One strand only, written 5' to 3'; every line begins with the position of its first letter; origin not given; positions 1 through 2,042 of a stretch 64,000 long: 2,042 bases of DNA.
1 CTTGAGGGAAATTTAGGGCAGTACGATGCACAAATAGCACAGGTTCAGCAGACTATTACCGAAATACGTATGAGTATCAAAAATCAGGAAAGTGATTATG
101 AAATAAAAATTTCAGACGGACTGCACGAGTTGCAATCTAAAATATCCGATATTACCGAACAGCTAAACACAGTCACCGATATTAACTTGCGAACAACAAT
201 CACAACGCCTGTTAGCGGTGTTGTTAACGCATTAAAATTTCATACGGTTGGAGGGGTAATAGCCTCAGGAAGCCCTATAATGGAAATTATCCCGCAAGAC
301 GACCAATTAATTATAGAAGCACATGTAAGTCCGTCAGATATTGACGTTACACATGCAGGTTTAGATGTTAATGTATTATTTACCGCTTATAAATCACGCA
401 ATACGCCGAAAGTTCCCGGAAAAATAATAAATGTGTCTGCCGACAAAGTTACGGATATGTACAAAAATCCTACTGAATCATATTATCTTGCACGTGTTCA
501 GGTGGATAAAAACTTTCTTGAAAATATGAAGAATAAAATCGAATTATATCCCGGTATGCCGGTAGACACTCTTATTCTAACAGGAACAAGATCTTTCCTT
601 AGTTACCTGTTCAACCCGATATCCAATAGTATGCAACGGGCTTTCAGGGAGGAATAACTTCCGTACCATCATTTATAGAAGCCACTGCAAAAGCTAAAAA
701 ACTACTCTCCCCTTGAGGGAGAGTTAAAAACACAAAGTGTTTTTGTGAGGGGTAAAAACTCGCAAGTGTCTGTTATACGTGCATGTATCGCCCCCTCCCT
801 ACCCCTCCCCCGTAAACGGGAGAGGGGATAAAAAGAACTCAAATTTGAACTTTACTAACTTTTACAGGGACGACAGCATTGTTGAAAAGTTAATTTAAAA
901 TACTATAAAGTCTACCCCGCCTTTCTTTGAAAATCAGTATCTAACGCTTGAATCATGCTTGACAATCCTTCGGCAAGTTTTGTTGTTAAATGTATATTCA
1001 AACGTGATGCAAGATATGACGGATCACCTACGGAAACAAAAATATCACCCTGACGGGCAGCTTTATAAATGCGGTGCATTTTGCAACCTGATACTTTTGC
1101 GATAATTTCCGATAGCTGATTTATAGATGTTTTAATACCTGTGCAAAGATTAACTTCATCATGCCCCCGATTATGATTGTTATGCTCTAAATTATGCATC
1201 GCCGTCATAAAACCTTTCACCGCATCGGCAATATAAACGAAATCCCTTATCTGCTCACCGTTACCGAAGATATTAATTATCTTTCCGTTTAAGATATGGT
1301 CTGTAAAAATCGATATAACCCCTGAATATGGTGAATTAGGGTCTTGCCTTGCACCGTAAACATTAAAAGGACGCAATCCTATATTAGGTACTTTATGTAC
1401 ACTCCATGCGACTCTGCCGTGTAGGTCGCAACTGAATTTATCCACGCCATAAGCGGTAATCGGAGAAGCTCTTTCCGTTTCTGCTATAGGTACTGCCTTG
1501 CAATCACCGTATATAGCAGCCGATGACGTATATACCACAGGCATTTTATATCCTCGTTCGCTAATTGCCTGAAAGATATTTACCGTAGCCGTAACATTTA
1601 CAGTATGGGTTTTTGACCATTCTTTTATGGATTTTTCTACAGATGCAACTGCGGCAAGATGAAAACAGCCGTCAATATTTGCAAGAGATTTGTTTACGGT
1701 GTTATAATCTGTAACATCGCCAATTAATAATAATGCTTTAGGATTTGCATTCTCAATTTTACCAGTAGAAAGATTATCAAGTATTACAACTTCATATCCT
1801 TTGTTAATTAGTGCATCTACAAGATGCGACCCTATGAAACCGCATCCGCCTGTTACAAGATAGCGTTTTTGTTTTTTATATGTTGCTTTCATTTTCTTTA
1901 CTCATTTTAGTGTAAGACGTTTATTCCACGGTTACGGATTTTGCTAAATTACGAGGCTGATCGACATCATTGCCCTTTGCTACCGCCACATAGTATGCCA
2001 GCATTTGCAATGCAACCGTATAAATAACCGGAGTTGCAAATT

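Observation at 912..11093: Split PelA/PelB-like exopolysaccharide modification-export operon with a divergent glmS-epimerase pair and no synthase in view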

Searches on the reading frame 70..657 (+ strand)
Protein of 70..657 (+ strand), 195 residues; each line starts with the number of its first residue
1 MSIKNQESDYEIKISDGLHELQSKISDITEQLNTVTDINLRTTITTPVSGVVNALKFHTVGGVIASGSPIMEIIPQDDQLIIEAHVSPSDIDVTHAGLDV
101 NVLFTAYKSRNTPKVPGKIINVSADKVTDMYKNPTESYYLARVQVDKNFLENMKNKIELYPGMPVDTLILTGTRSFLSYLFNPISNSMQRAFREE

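Call 3: search_protein_families(library=pfam, proteins=[window:70-657:+], max_evalue=0.01)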
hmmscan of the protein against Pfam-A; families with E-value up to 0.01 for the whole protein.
window:70-657:+ (195 aa): 3 families
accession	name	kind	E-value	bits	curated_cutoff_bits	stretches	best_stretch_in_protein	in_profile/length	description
PF13437.12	HlyD_3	-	2.9e-13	50.9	22.2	1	43-162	1-106/106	HlyD family secretion protein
PF16576.10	HlyD_D23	-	0.00029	20.6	30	1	30-111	97-176/214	Barrel-sandwich domain of CusB or HlyD membrane-fusion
PF11427.14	HTH_Tnp_Tc3_1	-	0.0053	17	21.1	0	8-33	6-31/50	Tc3 transposase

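Call 4: search_protein_families(library=ncbifam, proteins=[window:70-657:+], max_evalue=0.01)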
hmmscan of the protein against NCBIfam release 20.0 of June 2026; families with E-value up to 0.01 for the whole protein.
window:70-657:+ (195 aa): 5 families
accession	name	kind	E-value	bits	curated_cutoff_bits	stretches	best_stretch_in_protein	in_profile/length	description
TIGR01843.1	type_I_hlyD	subfamily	4.6e-63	213.7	208.65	1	3-195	232-422/422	HlyD family type I secretion periplasmic adaptor subunit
TIGR00998.1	8a0101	subfamily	4.7e-07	29.1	390.8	1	11-109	175-270/334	EmrA/EmrK family multidrug efflux transporter periplasmic adaptor subunit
TIGR01000.1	bacteriocin_acc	subfamily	2.3e-06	26.8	258.85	1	3-182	278-451/457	bacteriocin secretion accessory protein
NF011715.0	PRK15136.1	equivalog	0.0017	17.1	563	1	40-109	214-281/390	multidrug efflux MFS transporter periplasmic adaptor subunit EmrA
TIGR01730.1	RND_mfp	subfamily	0.0058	15.6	94.9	1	41-122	134-210/322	efflux RND transporter periplasmic adaptor subunit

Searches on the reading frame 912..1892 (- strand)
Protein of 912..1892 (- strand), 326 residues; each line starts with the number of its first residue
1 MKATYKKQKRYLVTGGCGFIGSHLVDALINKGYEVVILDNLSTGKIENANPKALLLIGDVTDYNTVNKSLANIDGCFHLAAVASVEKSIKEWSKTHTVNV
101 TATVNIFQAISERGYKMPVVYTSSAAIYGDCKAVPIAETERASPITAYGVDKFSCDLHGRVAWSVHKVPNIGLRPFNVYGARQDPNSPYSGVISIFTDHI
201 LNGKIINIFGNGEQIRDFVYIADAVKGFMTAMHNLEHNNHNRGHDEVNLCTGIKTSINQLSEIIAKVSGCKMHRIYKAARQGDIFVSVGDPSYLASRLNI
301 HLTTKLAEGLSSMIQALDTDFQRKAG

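Call 3: search_protein_families(library=pfam, proteins=[window:912-1892:-], max_evalue=0.01)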
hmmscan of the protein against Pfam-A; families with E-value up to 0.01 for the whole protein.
window:912-1892:- (326 aa): 11 families
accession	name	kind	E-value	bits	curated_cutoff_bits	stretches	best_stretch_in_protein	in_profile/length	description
PF01370.27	Epimerase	-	1.6e-53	182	20.9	1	12-241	2-234/240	NAD dependent epimerase/dehydratase family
PF16363.11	GDP_Man_Dehyd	-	8.3e-44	150.8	27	1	12-313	1-332/332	GDP-mannose 4,6 dehydratase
PF01073.25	3Beta_HSD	-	8.9e-20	71.3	22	1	12-240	1-237/280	3-beta hydroxysteroid dehydrogenase/isomerase family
PF04321.23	RmlD_sub_bind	-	1.5e-11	44.4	27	1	11-153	3-130/287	RmlD substrate binding domain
PF02719.21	Polysacc_synt_2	-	1.6e-09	37.8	20.2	1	12-236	2-221/293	Polysaccharide biosynthesis protein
PF08659.16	KR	-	1.7e-08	35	22.6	1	11-131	3-144/180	KR domain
PF00106.31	adh_short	-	3.2e-07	30.4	26.6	1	11-113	3-122/195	short chain dehydrogenase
PF07993.18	NAD_binding_4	-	1.1e-06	28.4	20.1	1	66-130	82-143/258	Male sterility protein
PF13460.12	NAD_binding_10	-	3.8e-06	27.3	27.2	1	15-124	1-99/184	NAD(P)H-binding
PF05368.20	NmrA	-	0.0012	18.9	27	1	8-87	2-82/298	NmrA-like family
PF13561.12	adh_short_C2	-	0.0014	18.7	27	1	20-112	8-117/236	Enoyl-(Acyl carrier protein) reductase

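Call 4: search_protein_families(library=ncbifam, proteins=[window:912-1892:-], max_evalue=0.01)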
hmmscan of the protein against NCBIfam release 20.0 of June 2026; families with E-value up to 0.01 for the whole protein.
window:912-1892:- (326 aa): 63 families (the best 25 are shown)
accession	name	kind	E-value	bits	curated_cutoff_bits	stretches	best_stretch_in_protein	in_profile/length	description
TIGR01179.1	galE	equivalog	1.9e-45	155.2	262.3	1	12-304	3-311/332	UDP-glucose 4-epimerase GalE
TIGR04180.1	EDH_00030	hypoth_equivalog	2.1e-39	135.4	475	1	12-278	2-266/297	NAD-dependent 4,6-dehydratase LegB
NF011728.1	PRK15181.1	equivalog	4.3e-37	127.9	760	1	8-311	15-331/348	Vi polysaccharide biosynthesis UDP-N-acetylglucosaminuronic acid C-4 epimerase TviC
TIGR02197.1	heptose_epim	equivalog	2.3e-33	115.7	274.6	1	12-236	2-234/316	ADP-glyceromanno-heptose 6-epimerase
TIGR01181.1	dTDP_gluc_dehyt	equivalog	8.5e-32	110.5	365.1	1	10-315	1-309/321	dTDP-glucose 4,6-dehydratase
NF007956.0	PRK10675.1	subfamily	6.7e-26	91.2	394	1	10-308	2-320/338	UDP-glucose 4-epimerase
NF008360.0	PRK11150.1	equivalog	5.7e-23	81.6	452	1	12-239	3-232/310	ADP-glyceromanno-heptose 6-epimerase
NF043036.1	ErythonDh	equivalog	1.1e-21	77.4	325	1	11-274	3-272/321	D-erythronate dehydrogenase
NF008872.0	PRK11908.1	equivalog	3e-17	62.7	294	1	9-242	2-247/349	bifunctional UDP-4-keto-pentose/UDP-xylose synthase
TIGR03466.1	HpnA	hypoth_equivalog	5.1e-17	61.7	367.65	1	10-143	2-133/327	hopanoid-associated sugar epimerase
NF007490.0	PRK10084.1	subfamily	4.4e-16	58.8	649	1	11-299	3-316/361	dTDP-glucose 4,6-dehydratase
NF042422.1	oxyalk_red_OleD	equivalog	8.6e-16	58.2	580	1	11-241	3-224/329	2-alkyl-3-oxoalkanoate reductase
NF007582.0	PRK10217.1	equivalog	1.6e-15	57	698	1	9-265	2-275/355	dTDP-glucose 4,6-dehydratase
NF005998.1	PRK08125.1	equivalog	1.6e-14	53.2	777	1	3-265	310-582/649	bifunctional UDP-4-amino-4-deoxy-L-arabinose formyltransferase/UDP-glucuronic acid oxidase ArnA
NF042423.1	oxyalk_red_Shew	equivalog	7.4e-14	51.5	580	1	6-241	6-230/331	2-alkyl-3-oxoalkanoate reductase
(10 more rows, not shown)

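Call 33: find_encoding_contigs(protein=window:912-1892:-, flank=10000, max_places=3)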
Protein window:912-1892:- (326 aa): 11 contigs read that carry it; 2 places shown.
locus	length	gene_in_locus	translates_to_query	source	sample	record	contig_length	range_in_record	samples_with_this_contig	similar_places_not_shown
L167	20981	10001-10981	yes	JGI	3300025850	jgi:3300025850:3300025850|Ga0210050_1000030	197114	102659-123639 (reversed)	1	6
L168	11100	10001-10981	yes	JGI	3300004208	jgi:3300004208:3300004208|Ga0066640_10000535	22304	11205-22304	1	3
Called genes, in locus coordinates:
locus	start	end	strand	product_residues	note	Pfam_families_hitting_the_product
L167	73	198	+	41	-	-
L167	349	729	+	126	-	-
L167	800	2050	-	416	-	-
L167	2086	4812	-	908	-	PF14559:TPR_19 (faint), PF13428:TPR_14 (faint), PF13432:TPR_16 (faint), PF12895:ANAPC3 (faint), PF24575:TPR_Slam (weak)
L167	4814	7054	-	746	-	-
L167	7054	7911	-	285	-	PF03537:Glyco_hydro_114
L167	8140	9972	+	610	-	PF13522:GATase_6, PF13537:GATase_7, PF01380:SIS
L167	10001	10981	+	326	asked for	PF00106:adh_short (weak), PF01370:Epimerase, PF02719:Polysacc_synt_2, PF04321:RmlD_sub_bind, PF08659:KR, PF01073:3Beta_HSD, PF13460:NAD_binding_10 (weak), PF16363:GDP_Man_Dehyd, +1 more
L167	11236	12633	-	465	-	PF25919:BSH_CusB (faint), PF25984:BSH_YknX (weak), PF25994:HH_AprE, PF26002:Beta-barrel_AprE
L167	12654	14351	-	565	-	PF00664:ABC_membrane, PF00005:ABC_tran, PF13304:AAA_21 (faint)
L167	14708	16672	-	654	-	-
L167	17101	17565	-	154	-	PF13384:HTH_23 (faint)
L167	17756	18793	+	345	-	PF13492:GAF_3 (weak)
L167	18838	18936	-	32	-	-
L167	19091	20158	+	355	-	-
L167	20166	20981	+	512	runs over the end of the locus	PF11997:DUF3492, PF00534:Glycos_transf_1, PF13692:Glyco_trans_1_4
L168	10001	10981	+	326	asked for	PF00106:adh_short (weak), PF01370:Epimerase, PF02719:Polysacc_synt_2, PF04321:RmlD_sub_bind, PF08659:KR, PF01073:3Beta_HSD, PF13460:NAD_binding_10 (weak), PF16363:GDP_Man_Dehyd, +1 more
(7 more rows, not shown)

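Call 38: search_protein_families(library=pfam, proteins=[L167:17756-18793:+, L167:19091-20158:+, L167:20166-20981:+, L167:14708-16672:-, L167:17101-17565:-], max_evalue=0.01)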
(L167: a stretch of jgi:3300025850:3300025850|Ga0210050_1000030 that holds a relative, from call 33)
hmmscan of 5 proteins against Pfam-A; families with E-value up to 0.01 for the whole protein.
L167:17756-18793:+ (345 aa): 1 family
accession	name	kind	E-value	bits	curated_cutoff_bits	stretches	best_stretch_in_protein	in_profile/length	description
PF13492.12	GAF_3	-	1.8e-07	32.1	27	1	208-323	12-124/129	GAF domain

L167:19091-20158:+ (355 aa): 4 families
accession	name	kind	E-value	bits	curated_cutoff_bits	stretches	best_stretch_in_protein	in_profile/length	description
PF14561.12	TPR_20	-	0.0025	18.5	25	0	258-291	20-53/90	Tetratricopeptide repeat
PF13513.12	HEAT_EZ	-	0.0063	17.5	27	0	162-193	24-55/55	HEAT-like repeat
PF14559.12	TPR_19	-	0.0091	16.7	25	0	259-290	24-55/68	Tetratricopeptide repeat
PF02985.28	HEAT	-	0.0094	16.6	23.5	0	169-193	3-27/31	HEAT repeat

L167:20166-20981:+ (272 aa): 1 family
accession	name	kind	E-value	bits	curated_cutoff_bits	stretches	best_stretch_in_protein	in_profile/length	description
PF11997.14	DUF3492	-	1.2e-72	245.3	23.3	1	8-271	1-254/268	Domain of unknown function (DUF3492)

L167:14708-16672:- (654 aa): 2 families
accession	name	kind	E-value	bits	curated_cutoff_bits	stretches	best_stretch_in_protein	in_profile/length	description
PF00353.25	HemolysinCabind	-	6.6e-48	160.6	23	8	341-376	1-36/36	RTX calcium-binding nonapeptide repeat (4 copies)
PF03537.19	Glyco_hydro_114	-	1.9e-22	80.1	27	1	10-262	4-227/231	Glycoside-hydrolase family GH114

L167:17101-17565:- (154 aa): 10 families
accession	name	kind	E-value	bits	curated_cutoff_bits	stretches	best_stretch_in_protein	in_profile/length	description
PF13384.12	HTH_23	-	2.4e-05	24.4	24.6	1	66-98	11-43/50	Homeodomain-like domain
PF02796.21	HTH_7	-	6.6e-05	23.4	23.8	1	68-91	17-40/45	Helix-turn-helix domain of resolvase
PF12760.12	Zn_ribbon_IS1595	-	0.00023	21.5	25.4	1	18-48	19-46/46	Transposase zinc-ribbon domain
PF13518.12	HTH_28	-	0.0003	21.2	25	1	66-96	6-36/52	Helix-turn-helix domain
PF13936.12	HTH_38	-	0.0024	18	27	0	68-94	16-42/44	Helix-turn-helix domain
PF01527.26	HTH_Tnp_1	-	0.0033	18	24.1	1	69-121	20-67/75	Transposase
PF25208.1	DUF7838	-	0.0044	17.4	28.5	0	17-54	6-48/55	Domain of unknown function (DUF7838)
PF14493.12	HTH_40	-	0.0056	17.4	27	1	65-127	5-63/89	Helix-turn-helix domain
PF15978.11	TnsD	-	0.0063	16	32.4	1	45-111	173-238/355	Tn7-like transposition protein D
PF07282.18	Cas12f1-like_TNB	-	0.0071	16.9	26.3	0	12-51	26-52/60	Cas12f1-like, TNB domain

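Call 58: search_solved_structures(query=window:912-1892:-, max_evalue=1e-20)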
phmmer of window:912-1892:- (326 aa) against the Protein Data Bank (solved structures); distinct sequences matched with E-value up to 1e-20: 38.
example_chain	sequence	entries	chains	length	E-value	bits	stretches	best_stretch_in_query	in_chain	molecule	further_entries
6wjb_A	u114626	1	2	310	2.4e-62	214.2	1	9-316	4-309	NAD-dependent epimerase/dehydratase family protein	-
6wj9_A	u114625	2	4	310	2.3e-61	211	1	9-316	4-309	NAD-dependent epimerase/dehydratase family protein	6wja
4zrm_A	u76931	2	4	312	2.2e-54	188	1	10-314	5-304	UDP-glucose 4-epimerase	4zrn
6dnt_A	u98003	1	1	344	1e-50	176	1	7-294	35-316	NAD-dependent epimerase/dehydratase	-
3ruc_A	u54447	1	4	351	2.2e-38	135.5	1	8-311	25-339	WbgU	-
3ru7_A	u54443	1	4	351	5.7e-38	134.1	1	8-311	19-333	WbgU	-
3ru9_A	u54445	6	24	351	6e-38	134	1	8-311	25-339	WbgU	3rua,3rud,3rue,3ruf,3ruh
3lu1_A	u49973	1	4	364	6.8e-38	133.9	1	8-311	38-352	WbgU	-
1sb8_A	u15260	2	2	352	2.3e-37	132.1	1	8-298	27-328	wbpP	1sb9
6kv9_A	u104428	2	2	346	3.7e-34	121.6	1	11-315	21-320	MoeE5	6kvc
10ke_A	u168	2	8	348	1.1e-33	120.1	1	8-290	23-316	Capsular polysaccharide biosynthesis protein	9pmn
3icp_A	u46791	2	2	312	1.7e-33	119.4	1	10-270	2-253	NAD-dependent epimerase/dehydratase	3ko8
7ys8_A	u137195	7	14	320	2.8e-33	118.7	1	10-310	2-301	UDP-glucose 4-epimerase | UDP-glucose 4-epimerase along with EC 5.1.3.2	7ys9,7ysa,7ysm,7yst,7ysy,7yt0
8rdg_A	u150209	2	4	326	1e-31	113.6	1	10-266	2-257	SDR family NAD(P)-dependent oxidoreductase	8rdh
8rdi_A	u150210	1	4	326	3.5e-31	111.8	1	10-266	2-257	SDR family NAD(P)-dependent oxidoreductase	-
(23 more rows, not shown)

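Call 76: search_solved_structures(query=L167:17756-18793:+, max_evalue=1, show_alignments=1)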
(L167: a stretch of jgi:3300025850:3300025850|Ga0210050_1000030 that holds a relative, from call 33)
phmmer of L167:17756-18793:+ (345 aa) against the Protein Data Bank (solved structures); distinct sequences matched with E-value up to 1: 1.
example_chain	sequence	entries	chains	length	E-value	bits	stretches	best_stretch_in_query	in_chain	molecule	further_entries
7ahp_A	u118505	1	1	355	0.21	14.1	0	249-313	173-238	Putative salivary serpin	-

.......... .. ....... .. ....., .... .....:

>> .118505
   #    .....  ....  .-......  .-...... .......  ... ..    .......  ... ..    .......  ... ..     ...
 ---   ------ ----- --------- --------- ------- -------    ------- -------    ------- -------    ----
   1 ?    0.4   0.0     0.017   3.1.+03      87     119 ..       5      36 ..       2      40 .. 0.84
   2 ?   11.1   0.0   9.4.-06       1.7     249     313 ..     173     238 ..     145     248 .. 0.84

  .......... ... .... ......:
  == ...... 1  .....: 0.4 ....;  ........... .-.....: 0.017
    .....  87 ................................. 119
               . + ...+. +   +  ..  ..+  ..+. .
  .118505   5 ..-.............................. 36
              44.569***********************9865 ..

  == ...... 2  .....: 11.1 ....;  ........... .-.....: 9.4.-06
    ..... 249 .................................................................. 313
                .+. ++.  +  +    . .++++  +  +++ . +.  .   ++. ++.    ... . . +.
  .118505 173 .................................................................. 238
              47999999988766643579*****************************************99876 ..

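Call 80: search_solved_structures(query=L167:15800-16672:-, max_evalue=0.01)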
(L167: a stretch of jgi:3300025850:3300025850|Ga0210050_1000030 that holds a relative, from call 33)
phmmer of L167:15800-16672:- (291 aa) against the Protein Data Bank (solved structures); distinct sequences matched with E-value up to 0.01: 6.
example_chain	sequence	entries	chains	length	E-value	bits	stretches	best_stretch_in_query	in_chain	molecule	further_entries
9euz_A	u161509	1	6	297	3.6e-33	118.4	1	8-269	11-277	Uncharacterized protein TM_1410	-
2aam_A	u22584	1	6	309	4.1e-33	118.2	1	8-269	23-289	Hypothetical protein TM1410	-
9eux_G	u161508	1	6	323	4.8e-33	118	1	8-269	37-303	Uncharacterized protein TM_1410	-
9ep5_A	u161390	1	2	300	2.7e-24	89.3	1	8-263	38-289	Glycoside-hydrolase family GH114 TIM-barrel domain-containing protein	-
5tsy_A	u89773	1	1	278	1.2e-07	34.7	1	37-269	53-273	PelA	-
5tcb_A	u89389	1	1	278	1.9e-07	34.1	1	37-269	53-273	PelA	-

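Call 87: search_protein_families(library=ncbifam, proteins=[L167:14708-16672:-, L167:12654-14351:-, L167:20166-20981:+], max_evalue=0.001)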
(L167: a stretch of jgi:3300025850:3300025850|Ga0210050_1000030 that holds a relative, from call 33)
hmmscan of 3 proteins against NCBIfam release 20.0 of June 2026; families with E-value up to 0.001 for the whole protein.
L167:14708-16672:- (654 aa): 8 families
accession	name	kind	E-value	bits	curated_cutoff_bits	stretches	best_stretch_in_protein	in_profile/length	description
TIGR01370.1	TIGR01370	hypoth_equivalog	1.6e-49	168.7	181.25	1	8-264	48-309/315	MJ1477/TM1410 family putative glycoside hydrolase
NF033943.0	RTX_toxin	subfamily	8.2e-27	93.8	1000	2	308-411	703-816/930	RTX family hemolysin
NF050046.1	PueAB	exception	9.3e-25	87.1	670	4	358-462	508-608/616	polyurethane esterase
NF046115.1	Ca_rpt_SMc04171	equivalog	1.3e-23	84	625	2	345-609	276-521/574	SMc04171 family calcium-binding repeat protein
NF035945.1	Zn_serralysin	subfamily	1.6e-21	77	500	3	351-469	324-448/462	serralysin family metalloprotease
NF033203.1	entero_EhxA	exception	1e-18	66.9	2000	2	322-406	705-787/997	enterohemolysin EhxA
NF052454.1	BtaGlycanEglC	equivalog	2e-17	63.3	700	2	358-467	103-208/459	endo-1,3-1,4-beta-glycanase EglC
NF053766.1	ZapA_metallo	exception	3.8e-15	55.9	940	3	520-621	335-432/483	ZapA family metalloprotease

L167:12654-14351:- (565 aa): 186 families (the best 25 are shown)
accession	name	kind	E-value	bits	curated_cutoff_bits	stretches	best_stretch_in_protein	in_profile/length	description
TIGR01842.1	type_I_sec_PrtD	subfamily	7.7e-197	655.1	510.15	1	13-553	2-543/544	type I secretion system permease/ATPase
TIGR03375.1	type_I_sec_LssB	subfamily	8.1e-114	381.3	693.1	1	4-556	136-694/696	type I secretion system permease/ATPase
TIGR01846.1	type_I_sec_HlyB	subfamily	1.7e-81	274.5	725.55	1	15-560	137-688/694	type I secretion system permease/ATPase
TIGR03796.1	NHLM_micro_ABC1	equivalog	1.8e-64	218.2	853.3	1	6-551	143-699/710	NHLP family bacteriocin export ABC transporter peptidase/permease/ATPase subunit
TIGR02868.1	CydC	equivalog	2.3e-60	204.7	329.05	1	144-523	146-529/530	thiol reductant ABC exporter subunit CydC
TIGR02203.1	MsbA_lipidA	equivalog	7.6e-56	189.8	602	1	43-549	40-554/572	lipid A export permease/ATP-binding protein MsbA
TIGR02857.1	CydD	equivalog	1.1e-55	189.7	435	1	319-535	320-528/529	thiol reductant ABC exporter subunit CydD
TIGR02204.1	MsbA_rel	hypoth_equivalog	3.7e-54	184.4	780.4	1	16-553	17-564/576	ABC transporter, permease/ATP-binding protein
TIGR00958.1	3a01208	subfamily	1.5e-53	182.1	874.6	1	19-548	162-698/711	antigen peptide transporter 2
TIGR01193.1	bacteriocin_ABC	subfamily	2.2e-51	175.2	523.85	1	18-551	157-696/708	peptide cleavage/export ABC transporter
NF052233.1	CphA_assoc_ABC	equivalog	8.3e-51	173.2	880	1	206-552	385-731/766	cyanophycin metabolism-associated ABC transporter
NF008055.0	PRK10789.1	equivalog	5.6e-50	170.4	845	1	39-551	38-558/590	SmdA family multidrug ABC transporter permease/ATP-binding protein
TIGR03797.1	NHLM_micro_ABC2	equivalog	2.3e-49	168.5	709.4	1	6-551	125-672/686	NHLP bacteriocin export ABC transporter permease/ATPase subunit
NF008364.0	PRK11160.1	equivalog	2.8e-49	168.2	630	1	147-558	156-569/575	heme ABC transporter ATP-binding protein/permease CydC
NF010178.0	PRK13657.1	equivalog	1.2e-48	166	733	1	154-553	159-559/588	glucan ABC transporter ATP-binding protein/ permease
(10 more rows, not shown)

L167:20166-20981:+ (272 aa): 1 family
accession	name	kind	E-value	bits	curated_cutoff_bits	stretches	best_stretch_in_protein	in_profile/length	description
NF038011.1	PelF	equivalog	3.6e-54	184.6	100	1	9-272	1-267/489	GT4 family glycosyltransferase PelF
